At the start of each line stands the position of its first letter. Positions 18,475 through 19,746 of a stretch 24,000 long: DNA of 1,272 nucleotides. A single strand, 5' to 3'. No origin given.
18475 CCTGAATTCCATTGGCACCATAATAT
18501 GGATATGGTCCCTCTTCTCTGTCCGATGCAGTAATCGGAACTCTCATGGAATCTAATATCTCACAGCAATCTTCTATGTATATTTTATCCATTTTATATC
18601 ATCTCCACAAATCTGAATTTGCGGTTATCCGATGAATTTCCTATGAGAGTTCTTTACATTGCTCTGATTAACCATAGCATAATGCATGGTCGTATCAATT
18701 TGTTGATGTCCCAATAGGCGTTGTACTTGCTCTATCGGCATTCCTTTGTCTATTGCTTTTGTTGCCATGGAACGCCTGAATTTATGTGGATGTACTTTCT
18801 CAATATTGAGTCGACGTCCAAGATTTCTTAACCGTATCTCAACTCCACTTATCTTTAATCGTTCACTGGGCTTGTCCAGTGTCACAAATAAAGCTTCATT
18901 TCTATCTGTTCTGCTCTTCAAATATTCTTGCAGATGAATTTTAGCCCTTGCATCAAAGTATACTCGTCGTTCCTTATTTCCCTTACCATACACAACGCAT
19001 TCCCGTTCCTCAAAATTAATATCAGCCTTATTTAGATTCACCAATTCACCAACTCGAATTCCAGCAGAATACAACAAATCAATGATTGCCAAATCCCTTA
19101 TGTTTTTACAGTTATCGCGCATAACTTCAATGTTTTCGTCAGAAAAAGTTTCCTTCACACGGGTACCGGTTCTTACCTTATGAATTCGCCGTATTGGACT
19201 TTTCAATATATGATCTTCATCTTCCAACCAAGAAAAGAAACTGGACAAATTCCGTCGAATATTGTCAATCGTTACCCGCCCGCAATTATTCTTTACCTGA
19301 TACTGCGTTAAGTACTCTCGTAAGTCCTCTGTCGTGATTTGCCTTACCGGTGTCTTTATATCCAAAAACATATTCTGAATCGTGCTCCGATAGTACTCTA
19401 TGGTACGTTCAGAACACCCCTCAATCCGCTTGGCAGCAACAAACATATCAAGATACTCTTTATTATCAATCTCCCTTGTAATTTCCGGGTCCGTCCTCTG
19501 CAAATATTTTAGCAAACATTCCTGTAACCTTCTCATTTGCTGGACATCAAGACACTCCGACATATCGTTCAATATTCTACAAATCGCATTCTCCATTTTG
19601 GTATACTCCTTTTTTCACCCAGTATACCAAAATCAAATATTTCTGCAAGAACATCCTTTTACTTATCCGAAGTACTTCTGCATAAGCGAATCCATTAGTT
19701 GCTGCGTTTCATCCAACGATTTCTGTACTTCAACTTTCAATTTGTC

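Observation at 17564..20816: Three classes of exact direct repeats plus a 14-nt core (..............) present four times: candidate crossover sites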

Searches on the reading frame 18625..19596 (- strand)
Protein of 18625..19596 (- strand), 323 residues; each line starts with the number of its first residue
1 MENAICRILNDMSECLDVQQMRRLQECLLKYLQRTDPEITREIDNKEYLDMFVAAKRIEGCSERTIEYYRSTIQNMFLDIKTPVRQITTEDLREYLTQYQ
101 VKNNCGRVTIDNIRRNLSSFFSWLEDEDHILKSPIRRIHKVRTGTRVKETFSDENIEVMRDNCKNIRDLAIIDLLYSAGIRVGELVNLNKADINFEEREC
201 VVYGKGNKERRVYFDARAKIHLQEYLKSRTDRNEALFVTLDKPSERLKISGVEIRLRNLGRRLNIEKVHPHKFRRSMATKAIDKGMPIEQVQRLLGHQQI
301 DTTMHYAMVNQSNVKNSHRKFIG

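Call 7: search_protein_families(library=pfam, proteins=[window:18625-19596:-])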
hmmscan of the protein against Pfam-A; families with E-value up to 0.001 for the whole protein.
window:18625-19596:- (323 aa): 3 families
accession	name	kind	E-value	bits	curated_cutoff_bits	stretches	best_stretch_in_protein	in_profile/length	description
PF00589.27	Phage_integrase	-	6.8e-36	124.1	27.1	1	157-311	9-170/172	Phage integrase family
PF13495.12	Phage_int_SAM_4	-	2.7e-17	63.4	27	1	49-128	2-82/85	Phage integrase, N-terminal SAM-like domain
PF02899.23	Phage_int_SAM_1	-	1.3e-05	25.8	22.3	1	59-127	12-82/83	Phage integrase, N-terminal SAM-like domain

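Call 9: find_related_loci(query=window:18625-19596:-, collection=genome_contigs, flank=7000)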
Query window:18625-19596:- (323 aa) in genome_contigs; peptide patterns used: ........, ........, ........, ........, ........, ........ (x = any residue, [..] = any of these).
417 stretches matched a pattern; 376 encode a relative of the query (tblastn E <= 1e-3); the best 80 are kept; 80 distinct loci.
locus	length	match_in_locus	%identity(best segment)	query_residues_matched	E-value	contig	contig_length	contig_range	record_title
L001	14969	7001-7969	97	1-323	0e+0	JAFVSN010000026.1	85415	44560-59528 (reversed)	MAG: Lachnospiraceae bacterium isolate RGIG5355 Sheep_Colon-3__c542593, whole genome shotgun sequence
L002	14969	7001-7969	99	1-323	0e+0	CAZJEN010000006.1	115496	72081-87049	MAG TPA_asm: uncultured Lachnospiraceae bacterium isolate SRP350583_co4_284 genome assembly, contig: NODE_87_length_1154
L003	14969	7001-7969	82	1-323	0e+0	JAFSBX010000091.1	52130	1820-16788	MAG: Lachnospiraceae bacterium isolate RGIG3002 Goat_Rectum-3__c550971, whole genome shotgun sequence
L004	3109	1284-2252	77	1-323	0e+0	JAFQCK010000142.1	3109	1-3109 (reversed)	MAG: Lachnospiraceae bacterium isolate RGIG1692 Goat_Cecum-2__c683284, whole genome shotgun sequence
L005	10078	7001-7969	74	1-323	6e-167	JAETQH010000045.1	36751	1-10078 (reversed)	MAG: Lachnospiraceae bacterium isolate S26_Bin3 scaffold_1232_2, whole genome shotgun sequence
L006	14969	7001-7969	73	1-323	2e-159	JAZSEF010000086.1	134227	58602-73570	MAG: Roseburia sp. isolate T1900044591_TS20190057.MAGScoT_cleanbin_000030 SGB_636_k141_278128, whole genome shotgun sequ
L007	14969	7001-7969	72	1-323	3e-159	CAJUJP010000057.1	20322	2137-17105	MAG TPA_asm: uncultured Lachnospiraceae bacterium isolate MGBC140906 genome assembly, contig: MGBC140906.57, whole genom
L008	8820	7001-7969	71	1-323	5e-158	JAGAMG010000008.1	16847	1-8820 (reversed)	MAG: Lachnospiraceae bacterium isolate RGIG8571 Water_deer_Cecum-3__c95221, whole genome shotgun sequence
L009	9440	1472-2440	71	1-323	2e-157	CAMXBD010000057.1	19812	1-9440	MAG TPA_asm: uncultured Lachnospiraceae bacterium isolate SRR14411269_bin.9_metawrap_v1.3_MAG genome assembly, contig: N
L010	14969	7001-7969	71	1-323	4e-156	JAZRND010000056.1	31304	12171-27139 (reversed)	MAG: Faecalimonas sp. isolate T1900045414_YK20190104.MAGScoT_cleanbin_000012 SGB_7021_k141_2422494, whole genome shotgun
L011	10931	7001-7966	69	1-323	3e-156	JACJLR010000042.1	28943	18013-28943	Mediterraneibacter glycyrrhizinilyticus strain An427 An427_contig-110_41, whole genome shotgun sequence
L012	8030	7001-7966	68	1-323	4e-154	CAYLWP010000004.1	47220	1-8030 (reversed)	MAG TPA_asm: uncultured Roseburia sp. isolate SRP350583_co1_572 genome assembly, contig: NODE_1110_length_47220_cov_17.2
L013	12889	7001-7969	71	1-323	2e-153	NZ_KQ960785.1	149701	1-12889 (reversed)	Veillonella parvula strain DNF00876 Scaffold71, whole genome shotgun sequence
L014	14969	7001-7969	69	1-323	1e-152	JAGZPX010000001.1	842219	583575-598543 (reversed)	MAG: Veillonella parvula isolate L3_072_243G1_dasL3_072_243G1_maxbin2.maxbin.003 L3_072_243G1_scaffold_2, whole genome s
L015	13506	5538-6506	69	1-323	3e-152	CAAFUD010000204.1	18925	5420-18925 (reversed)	MAG TPA_asm: uncultured Veillonella sp., isolate HGM14174, WGS project CAAFUD010000000 data, contig: SRS311462_12_k119_3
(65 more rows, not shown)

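Call 17: find_encoding_contigs(protein=window:18625-19596:-, flank=6000, max_places=10)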
Protein window:18625-19596:- (323 aa): no gene with exactly this product is on record in the collection.

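Call 18: find_homologous_proteins(query=window:18625-19596:-, max_evalue=1e-30)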
Query window:18625-19596:- (323 aa): 8000 proteins with E <= 1e-30 among 8000 candidates; the best 120 are listed.
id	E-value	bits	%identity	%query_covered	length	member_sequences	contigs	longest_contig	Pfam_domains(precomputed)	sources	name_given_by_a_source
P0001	7.3e-211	717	100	100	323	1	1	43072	PF13495.13,PF00589.28,PF02899.24,PF22823.3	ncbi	-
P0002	1.2e-208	709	99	100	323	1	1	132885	PF13495.13,PF00589.28,PF02899.24,PF22823.3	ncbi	-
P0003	1.2e-206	703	98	100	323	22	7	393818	PF13495.13,PF00589.28,PF02899.24,PF22823.3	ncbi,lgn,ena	-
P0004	1.9e-174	597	82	100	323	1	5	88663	PF13495.13,PF00589.28,PF02899.24,PF22823.3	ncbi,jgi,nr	ncbi:MAG: integrase [Lachnospiraceae bacterium]|nr:integrase [Lachnospiraceae bacterium]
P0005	4.0e-174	596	83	100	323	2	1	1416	PF13495.13,PF00589.28,PF02899.24,PF22823.3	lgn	-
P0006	4.5e-174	596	83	100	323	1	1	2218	PF13495.13,PF00589.28,PF02899.24,PF22823.3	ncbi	-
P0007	1.4e-172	591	82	100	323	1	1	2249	PF13495.13,PF00589.28,PF02899.24,PF22823.3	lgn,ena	-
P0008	1.8e-172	591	82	100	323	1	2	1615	PF13495.13,PF00589.28,PF02899.24,PF22823.3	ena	-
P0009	7.8e-172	589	81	100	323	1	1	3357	PF13495.13,PF00589.28,PF02899.24,PF22823.3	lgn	-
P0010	1.4e-171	588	82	100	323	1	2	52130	PF13495.13,PF00589.28,PF02899.24,PF22823.3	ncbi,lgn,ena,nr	ncbi:MAG: tyrosine-type recombinase/integrase [Lachnospiraceae bacterium]|nr:tyrosine-type recombina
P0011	3.6e-171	586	82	100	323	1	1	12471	PF13495.13,PF00589.28,PF02899.24,PF22823.3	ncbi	-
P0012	3.6e-171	586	82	100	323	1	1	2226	PF13495.13,PF00589.28,PF02899.24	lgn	-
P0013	1.5e-170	584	80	100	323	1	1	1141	PF13495.13,PF00589.28,PF22823.3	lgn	-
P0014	3.1e-170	583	81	100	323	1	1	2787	PF13495.13,PF00589.28,PF02899.24,PF22823.3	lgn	-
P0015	7.3e-170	582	82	100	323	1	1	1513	PF13495.13,PF00589.28,PF02899.24,PF22823.3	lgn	-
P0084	8.5e-157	539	74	100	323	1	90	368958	PF13495.13,PF00589.28,PF22823.3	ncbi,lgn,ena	-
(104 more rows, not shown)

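Call 19: find_encoding_contigs(protein=P0003, flank=6000, max_places=10)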
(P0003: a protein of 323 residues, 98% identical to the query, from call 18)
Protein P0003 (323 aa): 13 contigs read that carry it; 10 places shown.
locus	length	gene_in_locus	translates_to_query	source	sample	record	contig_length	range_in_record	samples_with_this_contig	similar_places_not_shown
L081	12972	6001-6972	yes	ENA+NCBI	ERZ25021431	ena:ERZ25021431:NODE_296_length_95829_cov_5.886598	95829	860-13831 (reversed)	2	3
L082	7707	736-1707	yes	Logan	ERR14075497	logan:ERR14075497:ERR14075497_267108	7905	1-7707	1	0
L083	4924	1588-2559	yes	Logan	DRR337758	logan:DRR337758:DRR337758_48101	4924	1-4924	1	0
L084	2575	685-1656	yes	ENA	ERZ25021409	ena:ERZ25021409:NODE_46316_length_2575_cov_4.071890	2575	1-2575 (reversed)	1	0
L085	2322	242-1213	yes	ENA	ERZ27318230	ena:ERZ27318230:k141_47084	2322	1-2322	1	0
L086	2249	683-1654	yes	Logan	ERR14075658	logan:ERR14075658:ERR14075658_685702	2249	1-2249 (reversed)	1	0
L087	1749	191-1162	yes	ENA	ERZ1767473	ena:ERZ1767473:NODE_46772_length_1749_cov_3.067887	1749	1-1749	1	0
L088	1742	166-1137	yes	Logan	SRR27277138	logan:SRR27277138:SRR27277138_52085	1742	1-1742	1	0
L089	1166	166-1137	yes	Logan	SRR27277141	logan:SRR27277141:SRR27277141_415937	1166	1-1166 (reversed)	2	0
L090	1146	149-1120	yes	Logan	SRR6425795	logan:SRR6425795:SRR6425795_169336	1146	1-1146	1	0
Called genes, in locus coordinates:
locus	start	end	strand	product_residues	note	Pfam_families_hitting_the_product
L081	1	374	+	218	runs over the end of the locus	PF04402:SIMPL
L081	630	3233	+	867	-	PF04851:ResIII, PF00270:DEAD, PF13307:Helicase_C_2 (weak)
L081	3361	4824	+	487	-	PF12161:HsdM_N, PF02384:N6_Mtase, PF01170:UPF0020, PF07669:Eco57I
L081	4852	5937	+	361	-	PF01420:Methylase_S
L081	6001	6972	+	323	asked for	PF02899:Phage_int_SAM_1 (faint), PF13495:Phage_int_SAM_4, PF00589:Phage_integrase, PF22823:MrpR_C_cat (weak)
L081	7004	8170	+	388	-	PF01420:Methylase_S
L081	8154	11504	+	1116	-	PF00270:DEAD, PF04851:ResIII, PF18766:SWI2_SNF2, PF00271:Helicase_C (faint), PF08463:EcoEI_R_C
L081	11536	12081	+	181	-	PF14163:SieB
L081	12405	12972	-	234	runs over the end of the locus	-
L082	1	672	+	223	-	?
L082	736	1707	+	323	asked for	PF02899:Phage_int_SAM_1 (faint), PF13495:Phage_int_SAM_4, PF00589:Phage_integrase, PF22823:MrpR_C_cat (weak)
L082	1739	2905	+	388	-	PF01420:Methylase_S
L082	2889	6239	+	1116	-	PF00270:DEAD, PF04851:ResIII, PF18766:SWI2_SNF2, PF00271:Helicase_C (faint), PF08463:EcoEI_R_C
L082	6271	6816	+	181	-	PF14163:SieB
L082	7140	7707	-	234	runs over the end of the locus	-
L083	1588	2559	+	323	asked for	PF02899:Phage_int_SAM_1 (faint), PF13495:Phage_int_SAM_4, PF00589:Phage_integrase, PF22823:MrpR_C_cat (weak)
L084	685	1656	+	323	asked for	PF02899:Phage_int_SAM_1 (faint), PF13495:Phage_int_SAM_4, PF00589:Phage_integrase, PF22823:MrpR_C_cat (weak)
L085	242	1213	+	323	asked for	PF02899:Phage_int_SAM_1 (faint), PF13495:Phage_int_SAM_4, PF00589:Phage_integrase, PF22823:MrpR_C_cat (weak)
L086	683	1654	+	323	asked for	PF02899:Phage_int_SAM_1 (faint), PF13495:Phage_int_SAM_4, PF00589:Phage_integrase, PF22823:MrpR_C_cat (weak)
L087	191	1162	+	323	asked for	PF02899:Phage_int_SAM_1 (faint), PF13495:Phage_int_SAM_4, PF00589:Phage_integrase, PF22823:MrpR_C_cat (weak)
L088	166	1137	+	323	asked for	PF02899:Phage_int_SAM_1 (faint), PF13495:Phage_int_SAM_4, PF00589:Phage_integrase, PF22823:MrpR_C_cat (weak)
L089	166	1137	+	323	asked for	PF02899:Phage_int_SAM_1 (faint), PF13495:Phage_int_SAM_4, PF00589:Phage_integrase, PF22823:MrpR_C_cat (weak)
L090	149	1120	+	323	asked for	PF02899:Phage_int_SAM_1 (faint), PF13495:Phage_int_SAM_4, PF00589:Phage_integrase, PF22823:MrpR_C_cat (weak)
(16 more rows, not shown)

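Call 20: find_encoding_contigs(protein=P0084, flank=6000, max_places=10)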
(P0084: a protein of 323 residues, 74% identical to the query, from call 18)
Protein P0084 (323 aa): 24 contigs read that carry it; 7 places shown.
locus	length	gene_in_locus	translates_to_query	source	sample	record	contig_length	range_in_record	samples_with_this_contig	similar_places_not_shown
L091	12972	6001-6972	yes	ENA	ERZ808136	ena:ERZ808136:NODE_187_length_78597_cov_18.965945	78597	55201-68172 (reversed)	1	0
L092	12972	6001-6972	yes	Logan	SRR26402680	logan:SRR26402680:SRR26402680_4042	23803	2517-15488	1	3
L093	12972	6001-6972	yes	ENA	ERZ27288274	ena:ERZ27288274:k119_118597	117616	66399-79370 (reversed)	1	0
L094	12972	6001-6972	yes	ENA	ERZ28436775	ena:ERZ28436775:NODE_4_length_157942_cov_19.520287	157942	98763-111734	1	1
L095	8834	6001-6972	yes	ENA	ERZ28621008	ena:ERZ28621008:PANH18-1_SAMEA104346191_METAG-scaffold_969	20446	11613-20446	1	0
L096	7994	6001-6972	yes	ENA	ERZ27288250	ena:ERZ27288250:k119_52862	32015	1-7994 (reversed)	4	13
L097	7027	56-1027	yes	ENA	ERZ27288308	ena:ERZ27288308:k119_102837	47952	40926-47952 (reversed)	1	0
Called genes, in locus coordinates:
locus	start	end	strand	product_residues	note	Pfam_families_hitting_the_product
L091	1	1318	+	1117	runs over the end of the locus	PF13476:AAA_23, PF13555:AAA_29, PF13558:SbcC_Walker_B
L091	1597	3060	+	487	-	PF12161:HsdM_N, PF02384:N6_Mtase, PF01170:UPF0020, PF07669:Eco57I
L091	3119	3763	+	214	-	PF02661:Fic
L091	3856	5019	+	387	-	PF01420:Methylase_S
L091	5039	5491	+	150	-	PF13151:DUF3990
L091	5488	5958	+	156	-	-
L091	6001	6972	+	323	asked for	PF13495:Phage_int_SAM_4, PF00589:Phage_integrase, PF22823:MrpR_C_cat (weak)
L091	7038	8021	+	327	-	PF13310:Virulence_RhuM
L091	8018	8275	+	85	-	PF13412:HTH_24 (faint)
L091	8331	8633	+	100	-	PF01909:NTP_transf_2, PF18765:Polbeta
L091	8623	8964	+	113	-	PF01934:HepT-like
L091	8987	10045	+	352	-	PF01420:Methylase_S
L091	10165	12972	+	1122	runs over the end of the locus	PF04313:HSDR_N (weak), PF00270:DEAD, PF04851:ResIII, PF18766:SWI2_SNF2, PF00271:Helicase_C (weak), PF08463:EcoEI_R_C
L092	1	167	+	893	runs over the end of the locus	?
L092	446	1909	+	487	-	PF12161:HsdM_N, PF02384:N6_Mtase, PF01170:UPF0020, PF07669:Eco57I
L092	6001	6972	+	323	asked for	PF13495:Phage_int_SAM_4, PF00589:Phage_integrase, PF22823:MrpR_C_cat (weak)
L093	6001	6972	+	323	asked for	PF13495:Phage_int_SAM_4, PF00589:Phage_integrase, PF22823:MrpR_C_cat (weak)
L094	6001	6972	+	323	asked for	PF13495:Phage_int_SAM_4, PF00589:Phage_integrase, PF22823:MrpR_C_cat (weak)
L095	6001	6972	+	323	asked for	PF13495:Phage_int_SAM_4, PF00589:Phage_integrase, PF22823:MrpR_C_cat (weak)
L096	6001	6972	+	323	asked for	PF13495:Phage_int_SAM_4, PF00589:Phage_integrase, PF22823:MrpR_C_cat (weak)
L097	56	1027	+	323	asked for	PF13495:Phage_int_SAM_4, PF00589:Phage_integrase, PF22823:MrpR_C_cat (weak)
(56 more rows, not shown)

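Call 60: search_protein_families(library=ncbifam, proteins=[window:18625-19596:-], max_evalue=0.00001)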
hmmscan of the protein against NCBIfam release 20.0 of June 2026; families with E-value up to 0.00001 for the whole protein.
window:18625-19596:- (323 aa): 9 families
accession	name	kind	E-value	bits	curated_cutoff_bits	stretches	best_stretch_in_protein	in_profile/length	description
NF040815.2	recomb_XerA_Arch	equivalog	5.6e-74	249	220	1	51-317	2-262/263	site-specific tyrosine recombinase/integron integrase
TIGR02224.1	recomb_XerC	equivalog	4.9e-50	170.6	335.15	1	57-320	9-288/295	tyrosine recombinase XerC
TIGR02225.1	recomb_XerD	equivalog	1.3e-44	152.7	329.6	1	58-321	10-286/290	site-specific tyrosine recombinase XerD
NF001399.0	PRK00283.1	subfamily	1.8e-41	142.3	279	1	47-320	11-294/300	tyrosine recombinase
NF003462.0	PRK05084.1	equivalog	4.2e-30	104.7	267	1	164-318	193-353/360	tyrosine recombinase XerS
NF002331.0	PRK01287.1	subfamily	5.4e-30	104.6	371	1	45-319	26-322/365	site-specific tyrosine recombinase XerC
TIGR02249.1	integrase_gron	subfamily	2.1e-23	83.2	265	2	57-229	10-180/315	integron integrase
NF011946.0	PRK15417.1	equivalog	8.7e-10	38.3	435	0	268-311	274-317/337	integron integrase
NF007371.0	PRK09871.1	subfamily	1.8e-07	30.9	222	1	161-312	21-177/198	tyrosine-type DNA invertase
